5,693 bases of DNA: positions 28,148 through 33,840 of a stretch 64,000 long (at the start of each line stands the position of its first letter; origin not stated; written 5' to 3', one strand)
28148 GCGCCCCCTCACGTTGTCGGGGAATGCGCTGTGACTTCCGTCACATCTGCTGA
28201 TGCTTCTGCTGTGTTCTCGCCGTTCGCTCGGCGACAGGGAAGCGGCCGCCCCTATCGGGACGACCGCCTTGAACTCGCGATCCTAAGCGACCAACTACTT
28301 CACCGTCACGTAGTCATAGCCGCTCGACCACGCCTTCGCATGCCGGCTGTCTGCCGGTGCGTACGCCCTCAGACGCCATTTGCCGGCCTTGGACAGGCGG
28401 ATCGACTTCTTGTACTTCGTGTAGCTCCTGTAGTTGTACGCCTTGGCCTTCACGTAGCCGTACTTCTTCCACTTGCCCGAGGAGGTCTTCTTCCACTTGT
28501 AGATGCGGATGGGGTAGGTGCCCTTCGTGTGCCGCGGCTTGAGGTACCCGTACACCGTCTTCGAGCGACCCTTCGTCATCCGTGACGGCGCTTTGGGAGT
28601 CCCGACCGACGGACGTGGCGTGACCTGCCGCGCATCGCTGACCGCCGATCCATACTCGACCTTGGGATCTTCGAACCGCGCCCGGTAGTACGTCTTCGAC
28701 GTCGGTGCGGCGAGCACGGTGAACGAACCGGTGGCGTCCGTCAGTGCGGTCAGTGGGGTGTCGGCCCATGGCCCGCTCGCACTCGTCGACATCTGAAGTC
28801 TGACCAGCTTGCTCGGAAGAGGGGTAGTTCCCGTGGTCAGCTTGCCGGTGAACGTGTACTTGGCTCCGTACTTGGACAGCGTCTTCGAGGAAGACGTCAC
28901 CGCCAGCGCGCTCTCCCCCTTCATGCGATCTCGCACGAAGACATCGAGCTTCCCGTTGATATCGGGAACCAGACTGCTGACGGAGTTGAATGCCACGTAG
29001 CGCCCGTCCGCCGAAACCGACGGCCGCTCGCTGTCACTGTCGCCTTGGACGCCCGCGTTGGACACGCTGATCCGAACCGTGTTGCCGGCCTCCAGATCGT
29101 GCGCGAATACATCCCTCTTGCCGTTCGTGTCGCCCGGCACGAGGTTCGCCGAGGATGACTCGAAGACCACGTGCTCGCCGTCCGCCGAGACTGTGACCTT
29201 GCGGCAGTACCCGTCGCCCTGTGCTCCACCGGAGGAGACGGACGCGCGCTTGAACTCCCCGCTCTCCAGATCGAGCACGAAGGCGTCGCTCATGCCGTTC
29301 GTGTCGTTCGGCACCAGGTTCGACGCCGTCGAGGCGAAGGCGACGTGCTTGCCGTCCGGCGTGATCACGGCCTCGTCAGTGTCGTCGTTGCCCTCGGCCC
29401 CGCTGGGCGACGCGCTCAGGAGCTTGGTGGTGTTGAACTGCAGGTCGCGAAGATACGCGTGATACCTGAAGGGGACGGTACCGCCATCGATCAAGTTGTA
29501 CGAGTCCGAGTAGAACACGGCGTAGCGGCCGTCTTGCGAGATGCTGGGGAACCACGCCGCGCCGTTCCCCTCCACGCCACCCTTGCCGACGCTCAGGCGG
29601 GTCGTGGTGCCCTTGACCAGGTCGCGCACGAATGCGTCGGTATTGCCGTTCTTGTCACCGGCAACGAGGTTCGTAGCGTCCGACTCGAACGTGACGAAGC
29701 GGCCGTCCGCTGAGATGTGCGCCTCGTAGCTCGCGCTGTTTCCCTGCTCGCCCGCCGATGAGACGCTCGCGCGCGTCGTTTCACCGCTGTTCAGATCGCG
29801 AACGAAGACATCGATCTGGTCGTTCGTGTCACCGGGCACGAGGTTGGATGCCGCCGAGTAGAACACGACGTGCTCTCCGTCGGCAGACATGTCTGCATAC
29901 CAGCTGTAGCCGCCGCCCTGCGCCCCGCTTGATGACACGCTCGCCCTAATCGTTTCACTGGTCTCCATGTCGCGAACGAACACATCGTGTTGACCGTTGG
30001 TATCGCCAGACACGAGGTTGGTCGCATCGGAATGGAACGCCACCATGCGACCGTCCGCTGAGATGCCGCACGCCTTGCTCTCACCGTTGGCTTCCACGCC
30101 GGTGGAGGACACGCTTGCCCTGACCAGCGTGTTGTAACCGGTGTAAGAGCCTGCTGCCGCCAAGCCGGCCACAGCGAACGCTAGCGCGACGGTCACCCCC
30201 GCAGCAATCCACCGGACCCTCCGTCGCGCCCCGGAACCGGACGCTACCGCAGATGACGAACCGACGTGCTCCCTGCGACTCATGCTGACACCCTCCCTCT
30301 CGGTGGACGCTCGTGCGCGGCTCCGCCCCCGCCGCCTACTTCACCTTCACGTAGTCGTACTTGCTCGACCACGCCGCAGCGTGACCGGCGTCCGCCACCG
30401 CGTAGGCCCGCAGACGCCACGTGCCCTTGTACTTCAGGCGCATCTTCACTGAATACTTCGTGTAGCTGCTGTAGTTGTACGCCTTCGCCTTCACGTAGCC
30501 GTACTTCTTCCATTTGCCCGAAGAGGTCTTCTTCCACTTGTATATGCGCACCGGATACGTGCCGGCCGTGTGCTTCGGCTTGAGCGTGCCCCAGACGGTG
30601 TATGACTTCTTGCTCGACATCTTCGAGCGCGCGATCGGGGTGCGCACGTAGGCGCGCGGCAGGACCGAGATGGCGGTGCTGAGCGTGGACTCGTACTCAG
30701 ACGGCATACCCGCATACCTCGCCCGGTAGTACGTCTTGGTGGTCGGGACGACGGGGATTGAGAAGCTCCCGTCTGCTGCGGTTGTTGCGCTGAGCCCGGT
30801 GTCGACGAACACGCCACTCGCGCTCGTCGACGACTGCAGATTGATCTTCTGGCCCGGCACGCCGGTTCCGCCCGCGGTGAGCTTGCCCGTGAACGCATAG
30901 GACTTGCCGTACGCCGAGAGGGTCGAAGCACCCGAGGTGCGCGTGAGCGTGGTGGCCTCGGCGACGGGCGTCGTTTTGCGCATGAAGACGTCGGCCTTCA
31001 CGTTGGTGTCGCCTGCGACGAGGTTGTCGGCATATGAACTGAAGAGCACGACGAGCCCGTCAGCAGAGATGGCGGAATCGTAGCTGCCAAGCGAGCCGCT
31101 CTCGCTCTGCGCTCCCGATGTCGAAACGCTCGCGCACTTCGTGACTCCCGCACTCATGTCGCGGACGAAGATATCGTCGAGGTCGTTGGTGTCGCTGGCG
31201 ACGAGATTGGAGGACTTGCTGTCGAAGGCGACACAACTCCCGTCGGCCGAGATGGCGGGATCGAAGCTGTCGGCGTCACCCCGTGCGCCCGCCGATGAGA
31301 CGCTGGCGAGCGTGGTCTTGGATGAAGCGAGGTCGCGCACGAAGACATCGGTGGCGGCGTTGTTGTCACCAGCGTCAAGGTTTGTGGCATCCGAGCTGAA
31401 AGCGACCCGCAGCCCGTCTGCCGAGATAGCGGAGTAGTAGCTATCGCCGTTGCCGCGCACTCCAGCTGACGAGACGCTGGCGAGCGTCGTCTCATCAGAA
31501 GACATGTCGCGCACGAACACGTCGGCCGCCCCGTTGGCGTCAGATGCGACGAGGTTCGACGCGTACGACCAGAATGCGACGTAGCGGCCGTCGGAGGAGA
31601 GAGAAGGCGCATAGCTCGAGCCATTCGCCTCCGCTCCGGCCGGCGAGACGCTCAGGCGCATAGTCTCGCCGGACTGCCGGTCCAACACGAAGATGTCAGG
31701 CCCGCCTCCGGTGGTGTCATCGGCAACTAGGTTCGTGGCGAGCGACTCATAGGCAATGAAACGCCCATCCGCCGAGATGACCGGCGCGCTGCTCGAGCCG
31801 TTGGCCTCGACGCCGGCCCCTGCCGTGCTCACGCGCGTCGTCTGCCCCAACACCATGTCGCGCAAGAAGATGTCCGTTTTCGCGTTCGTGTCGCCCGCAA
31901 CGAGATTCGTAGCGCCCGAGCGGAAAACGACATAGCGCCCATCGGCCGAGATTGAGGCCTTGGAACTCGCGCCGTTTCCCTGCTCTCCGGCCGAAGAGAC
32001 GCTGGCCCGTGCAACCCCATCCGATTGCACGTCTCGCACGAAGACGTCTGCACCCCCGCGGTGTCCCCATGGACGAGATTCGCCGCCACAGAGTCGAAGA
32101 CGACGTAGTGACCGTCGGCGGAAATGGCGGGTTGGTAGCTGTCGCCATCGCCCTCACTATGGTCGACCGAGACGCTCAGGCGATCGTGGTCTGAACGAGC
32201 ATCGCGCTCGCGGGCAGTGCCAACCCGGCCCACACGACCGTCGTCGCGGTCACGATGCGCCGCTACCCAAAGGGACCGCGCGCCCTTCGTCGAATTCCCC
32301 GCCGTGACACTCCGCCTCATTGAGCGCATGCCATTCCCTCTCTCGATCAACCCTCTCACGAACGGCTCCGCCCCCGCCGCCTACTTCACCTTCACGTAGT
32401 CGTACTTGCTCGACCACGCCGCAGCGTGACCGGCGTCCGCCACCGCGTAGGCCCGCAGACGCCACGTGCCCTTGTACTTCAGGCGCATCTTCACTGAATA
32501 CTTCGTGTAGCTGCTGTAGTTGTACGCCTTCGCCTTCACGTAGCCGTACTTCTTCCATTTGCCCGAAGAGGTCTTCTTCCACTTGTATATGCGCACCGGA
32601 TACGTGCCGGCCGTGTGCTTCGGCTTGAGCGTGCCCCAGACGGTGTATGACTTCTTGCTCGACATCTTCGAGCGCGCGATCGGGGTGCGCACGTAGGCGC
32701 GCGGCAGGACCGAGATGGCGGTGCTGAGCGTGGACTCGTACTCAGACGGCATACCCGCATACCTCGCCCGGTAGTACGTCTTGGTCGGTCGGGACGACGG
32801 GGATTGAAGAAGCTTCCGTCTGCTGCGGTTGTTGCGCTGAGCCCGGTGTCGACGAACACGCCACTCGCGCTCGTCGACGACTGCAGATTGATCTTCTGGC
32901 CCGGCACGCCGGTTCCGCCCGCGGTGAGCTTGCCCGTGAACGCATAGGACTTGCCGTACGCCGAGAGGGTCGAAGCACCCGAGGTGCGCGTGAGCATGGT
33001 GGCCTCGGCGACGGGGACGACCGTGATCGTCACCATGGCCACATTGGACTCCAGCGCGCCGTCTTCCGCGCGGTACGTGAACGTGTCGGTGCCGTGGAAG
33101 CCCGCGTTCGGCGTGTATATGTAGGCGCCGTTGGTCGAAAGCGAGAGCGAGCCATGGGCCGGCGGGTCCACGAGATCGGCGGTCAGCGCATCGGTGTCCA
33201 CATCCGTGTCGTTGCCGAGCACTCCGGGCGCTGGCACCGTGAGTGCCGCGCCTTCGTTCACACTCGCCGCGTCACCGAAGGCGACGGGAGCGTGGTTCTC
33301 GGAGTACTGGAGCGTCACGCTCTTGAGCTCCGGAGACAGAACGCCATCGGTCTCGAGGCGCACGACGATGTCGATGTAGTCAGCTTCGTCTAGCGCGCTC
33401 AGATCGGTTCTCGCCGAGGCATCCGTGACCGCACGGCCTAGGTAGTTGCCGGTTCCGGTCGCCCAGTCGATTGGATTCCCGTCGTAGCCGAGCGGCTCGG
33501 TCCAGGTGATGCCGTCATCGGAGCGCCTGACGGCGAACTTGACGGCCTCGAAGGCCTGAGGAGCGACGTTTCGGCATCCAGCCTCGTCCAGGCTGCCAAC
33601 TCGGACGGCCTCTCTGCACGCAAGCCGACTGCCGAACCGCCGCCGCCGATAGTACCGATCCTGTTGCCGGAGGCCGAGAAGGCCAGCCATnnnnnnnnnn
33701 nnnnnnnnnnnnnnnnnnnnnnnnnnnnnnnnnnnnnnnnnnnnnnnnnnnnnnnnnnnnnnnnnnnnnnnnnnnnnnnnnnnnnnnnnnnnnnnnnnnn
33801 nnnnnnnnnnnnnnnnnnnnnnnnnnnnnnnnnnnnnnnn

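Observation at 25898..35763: Clustered family of secreted beta-propeller/Ig proteins sharing one basic aromatic C-terminal module: possible uncharacterised surface-display or anchoring system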

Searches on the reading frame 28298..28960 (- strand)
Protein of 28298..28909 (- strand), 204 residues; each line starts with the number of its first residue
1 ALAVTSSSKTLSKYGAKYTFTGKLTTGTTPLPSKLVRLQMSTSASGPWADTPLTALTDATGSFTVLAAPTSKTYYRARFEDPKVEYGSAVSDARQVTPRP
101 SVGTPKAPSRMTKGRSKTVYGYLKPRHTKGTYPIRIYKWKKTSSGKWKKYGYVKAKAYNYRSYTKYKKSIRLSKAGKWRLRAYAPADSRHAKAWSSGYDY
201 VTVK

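Call 9: search_solved_structures(query=window:28298-28909:-, max_evalue=10)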
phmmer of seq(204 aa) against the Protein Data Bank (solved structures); distinct sequences matched with E-value up to 10: 2.
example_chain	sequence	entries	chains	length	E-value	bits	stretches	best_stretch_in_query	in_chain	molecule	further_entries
8hn2_A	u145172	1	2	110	0.84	12.8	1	14-40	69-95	Cytochrome b6-f complex iron-sulfur subunit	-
7ogp_A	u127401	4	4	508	1.7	11.8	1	23-68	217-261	PHIKZ055 | DNA-directed RNA polymerase,PHIKZ056.1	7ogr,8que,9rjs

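Call 70: predict_structure(alignment_id=A4)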
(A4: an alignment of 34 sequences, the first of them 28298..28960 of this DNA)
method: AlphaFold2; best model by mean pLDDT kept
length: 221 residues; sequences in the alignment: 34
mean_pLDDT: 95.0   pTM: 0.85
mean pLDDT of the five models: 95.0, 94.7, 94.7, 94.6, 93.7
residues with pLDDT >= 90: 202; 70-90: 8; 50-70: 10; < 50: 1
segments of 3 or more residues with pLDDT < 50: none
pLDDT, mean of each block of 10 residues (from residue 1): 57 86 98 98 97 98 97 99 98 96 95 98 98 97 96 98 98 93 98 98 97 98 96
secondary structure, 60 per line:
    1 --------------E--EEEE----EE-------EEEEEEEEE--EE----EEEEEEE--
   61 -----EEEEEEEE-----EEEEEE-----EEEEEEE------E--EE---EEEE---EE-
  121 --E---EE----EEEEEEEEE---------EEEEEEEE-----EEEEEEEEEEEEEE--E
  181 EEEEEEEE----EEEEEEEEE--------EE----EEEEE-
elements in order: E18-21 E35-43 E52-58 E66-73 E79-84 E90-96 E111-114 E133-141 E151-158 E164-177 E180-188 E193-201 E216-220

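Call 72: fold_search(model_id=the predicted structure, library=pdb)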
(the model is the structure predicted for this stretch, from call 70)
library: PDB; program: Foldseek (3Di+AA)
matches with E <= 10: 1974; with E <= 0.001: 688
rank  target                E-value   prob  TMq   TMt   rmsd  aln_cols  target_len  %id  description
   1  8r3w_R                1.4e-07  1.00  0.29  0.27  16.5       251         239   12  Crystal structure of a homospecific CR57 diabody (released 2024-11-06)
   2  8r40_R                2.2e-07  1.00  0.27  0.25  16.4       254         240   11  Crystal structure of diabody CR57 in complex with rabies virus protein G domain III (released 2024-11-06)
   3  5c2b                  3.3e-07  1.00  0.30  0.28  17.6       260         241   11  anti-CXCL13 parental scFv - 3B4 (released 2015-11-04)
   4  5i4f_A                3.5e-07  1.00  0.34  0.32  17.6       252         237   12  scFv 2D10 complexed with alpha 1,6 mannobiose (released 2016-12-21)
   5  5i5k_A                4.0e-07  1.00  0.37  0.07  15.5       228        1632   10  Structure of complement C5 in complex with eculizumab (released 2016-03-16)
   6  8ayh_C                4.9e-07  1.00  0.36  0.14  14.9       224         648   11  Structure of Complement C5 in Complex with small molecule inhibitor and CVF (released 2022-12-21)
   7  5c6w_J                4.9e-07  1.00  0.30  0.28  17.0       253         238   12  anti-CXCL13 scFv - E10 (released 2015-11-04)
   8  7ua8_H                6.4e-07  1.00  0.34  0.33  17.5       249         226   12  Pfs230 D1 domain in complex with 230AL-20 (released 2023-02-15)
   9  3tf7_I                6.7e-07  1.00  0.33  0.32  17.3       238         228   12  42F3 QL9/H2-Ld complex (released 2011-12-07)
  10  5hcc_B                7.1e-07  1.00  0.36  0.14  15.8       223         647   12  Ternary complex of human Complement C5 with Ornithodoros moubata OmCI and Dermacentor andersoni RaCI3. (released 2016-03-30)
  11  4nko_A                8.2e-07  1.00  0.29  0.28  17.7       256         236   10  Crystal structure of engineered anti-EE scFv antibody fragment (released 2014-03-12)
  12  6pcu_E                8.2e-07  1.00  0.28  0.26  17.0       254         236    9  VP8* of a G2P[4] human rotavirus in complex with scFv antibody 9 (released 2019-09-04)
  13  4h0h_B                9.1e-07  1.00  0.33  0.31  17.4       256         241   11  Crystal structure of mimicry-recognizing 2D10 scFv with peptide (released 2013-06-19)
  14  4h0g                  9.1e-07  1.00  0.34  0.31  18.2       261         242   10  Crystal structure of mimicry-recognizing native 2D10 scFv (released 2013-06-19)
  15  5yax_A                1.0e-06  1.00  0.31  0.30  17.8       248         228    9  Crystal structure of a human neutralizing antibody bound to a HBV preS1 peptide (released 2017-10-11)
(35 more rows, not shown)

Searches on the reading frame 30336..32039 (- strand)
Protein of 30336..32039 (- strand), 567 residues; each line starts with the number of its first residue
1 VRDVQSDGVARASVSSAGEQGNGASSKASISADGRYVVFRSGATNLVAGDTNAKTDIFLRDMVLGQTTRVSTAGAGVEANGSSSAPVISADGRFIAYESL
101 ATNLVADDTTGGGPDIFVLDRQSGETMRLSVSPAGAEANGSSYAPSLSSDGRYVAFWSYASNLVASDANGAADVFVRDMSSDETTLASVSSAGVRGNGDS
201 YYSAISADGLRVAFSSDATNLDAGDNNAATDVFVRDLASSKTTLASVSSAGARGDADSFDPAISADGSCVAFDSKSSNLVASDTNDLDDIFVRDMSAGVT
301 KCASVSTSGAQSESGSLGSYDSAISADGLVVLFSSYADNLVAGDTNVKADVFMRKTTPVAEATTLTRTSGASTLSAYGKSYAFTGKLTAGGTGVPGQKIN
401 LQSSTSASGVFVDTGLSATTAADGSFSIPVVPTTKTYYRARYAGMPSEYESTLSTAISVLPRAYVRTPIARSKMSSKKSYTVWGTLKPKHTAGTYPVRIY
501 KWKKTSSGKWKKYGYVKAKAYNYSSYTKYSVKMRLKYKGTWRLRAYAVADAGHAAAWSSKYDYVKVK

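Call 4: search_protein_families(library=pfam, proteins=[window:30336-32039:-], max_evalue=0.01)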
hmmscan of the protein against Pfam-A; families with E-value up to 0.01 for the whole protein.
window:30336-32039:- (567 aa): 2 families
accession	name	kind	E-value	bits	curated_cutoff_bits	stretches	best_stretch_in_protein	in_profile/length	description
PF07676.18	PD40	-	2.5e-14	53.2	20.9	0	139-161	8-30/38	WD40-like Beta Propeller Repeat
PF24920.1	C2_TCB1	-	0.0016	18.6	27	0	205-252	28-75/125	Tricalbin-1-like, C2 domain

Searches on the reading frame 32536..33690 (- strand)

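Call 4: search_protein_families(library=pfam, proteins=[window:32536-33690:-], max_evalue=0.01)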
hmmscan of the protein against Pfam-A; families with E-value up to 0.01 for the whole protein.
window:32536-33690:- (384 aa): 3 families
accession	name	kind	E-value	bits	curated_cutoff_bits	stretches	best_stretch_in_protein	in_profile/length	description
PF17963.7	Big_9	-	4.5e-22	79.2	23.6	1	132-223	1-89/89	Bacterial Ig domain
PF17892.7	Cadherin_5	-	5.8e-19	68.2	26.5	1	132-224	2-97/98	Cadherin-like domain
PF17803.7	Cadherin_4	-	1.4e-16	61.1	25.1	1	126-192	4-71/71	Bacterial cadherin-like domain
